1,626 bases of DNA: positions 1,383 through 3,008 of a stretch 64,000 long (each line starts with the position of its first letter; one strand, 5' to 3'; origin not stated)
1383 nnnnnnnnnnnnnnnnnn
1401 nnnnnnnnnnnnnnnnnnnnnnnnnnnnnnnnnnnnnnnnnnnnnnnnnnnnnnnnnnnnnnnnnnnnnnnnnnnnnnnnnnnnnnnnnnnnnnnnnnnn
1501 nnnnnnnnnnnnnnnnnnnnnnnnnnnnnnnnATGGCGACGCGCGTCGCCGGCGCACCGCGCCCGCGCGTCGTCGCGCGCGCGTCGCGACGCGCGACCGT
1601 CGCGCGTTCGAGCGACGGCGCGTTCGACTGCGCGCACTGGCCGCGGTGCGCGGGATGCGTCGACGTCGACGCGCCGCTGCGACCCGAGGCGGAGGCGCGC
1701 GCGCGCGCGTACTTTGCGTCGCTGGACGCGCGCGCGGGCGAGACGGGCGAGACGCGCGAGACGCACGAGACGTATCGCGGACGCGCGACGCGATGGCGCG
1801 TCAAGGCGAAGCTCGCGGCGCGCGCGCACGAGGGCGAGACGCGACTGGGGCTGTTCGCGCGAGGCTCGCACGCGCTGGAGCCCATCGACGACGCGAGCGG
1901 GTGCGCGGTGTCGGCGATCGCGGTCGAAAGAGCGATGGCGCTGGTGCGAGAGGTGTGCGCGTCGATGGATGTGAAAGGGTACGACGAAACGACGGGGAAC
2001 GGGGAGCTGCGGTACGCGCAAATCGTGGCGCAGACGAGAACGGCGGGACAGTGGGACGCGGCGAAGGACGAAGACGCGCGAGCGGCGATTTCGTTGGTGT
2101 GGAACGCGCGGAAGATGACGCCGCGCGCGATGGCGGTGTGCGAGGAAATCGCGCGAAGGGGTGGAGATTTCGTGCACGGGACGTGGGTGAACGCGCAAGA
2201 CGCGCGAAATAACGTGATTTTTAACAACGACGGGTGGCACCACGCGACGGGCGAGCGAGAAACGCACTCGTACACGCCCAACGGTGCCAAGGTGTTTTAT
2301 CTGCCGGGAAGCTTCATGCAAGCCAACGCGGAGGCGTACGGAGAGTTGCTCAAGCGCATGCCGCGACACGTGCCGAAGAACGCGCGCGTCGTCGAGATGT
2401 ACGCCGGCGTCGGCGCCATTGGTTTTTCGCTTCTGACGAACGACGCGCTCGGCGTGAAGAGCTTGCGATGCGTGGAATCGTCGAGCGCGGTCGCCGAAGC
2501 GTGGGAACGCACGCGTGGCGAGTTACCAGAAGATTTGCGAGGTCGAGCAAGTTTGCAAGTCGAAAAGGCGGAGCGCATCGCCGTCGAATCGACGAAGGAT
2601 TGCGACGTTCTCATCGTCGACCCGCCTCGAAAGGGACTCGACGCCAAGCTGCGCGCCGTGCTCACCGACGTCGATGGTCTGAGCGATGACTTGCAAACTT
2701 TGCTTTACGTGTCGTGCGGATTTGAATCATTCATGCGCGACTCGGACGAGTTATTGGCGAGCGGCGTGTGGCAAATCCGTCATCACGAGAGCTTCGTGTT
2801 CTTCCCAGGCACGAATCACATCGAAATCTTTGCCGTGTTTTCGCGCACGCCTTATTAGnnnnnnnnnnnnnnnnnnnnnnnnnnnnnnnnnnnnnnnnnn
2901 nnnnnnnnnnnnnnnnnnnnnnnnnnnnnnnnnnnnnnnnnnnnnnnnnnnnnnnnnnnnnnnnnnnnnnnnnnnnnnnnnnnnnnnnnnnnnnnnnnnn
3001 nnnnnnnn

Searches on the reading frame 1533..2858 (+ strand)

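Call 62: search_protein_families(library=pfam, proteins=[window:1533-2858:+], max_evalue=0.001)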
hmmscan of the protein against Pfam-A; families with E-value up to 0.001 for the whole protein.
window:1533-2858:+ (441 aa): 1 family
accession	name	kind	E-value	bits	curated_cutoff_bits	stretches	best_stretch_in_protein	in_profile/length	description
PF05958.17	tRNA_U5-meth_tr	-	4e-05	23.2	23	1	355-432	282-350/357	tRNA (Uracil-5-)-methyltransferase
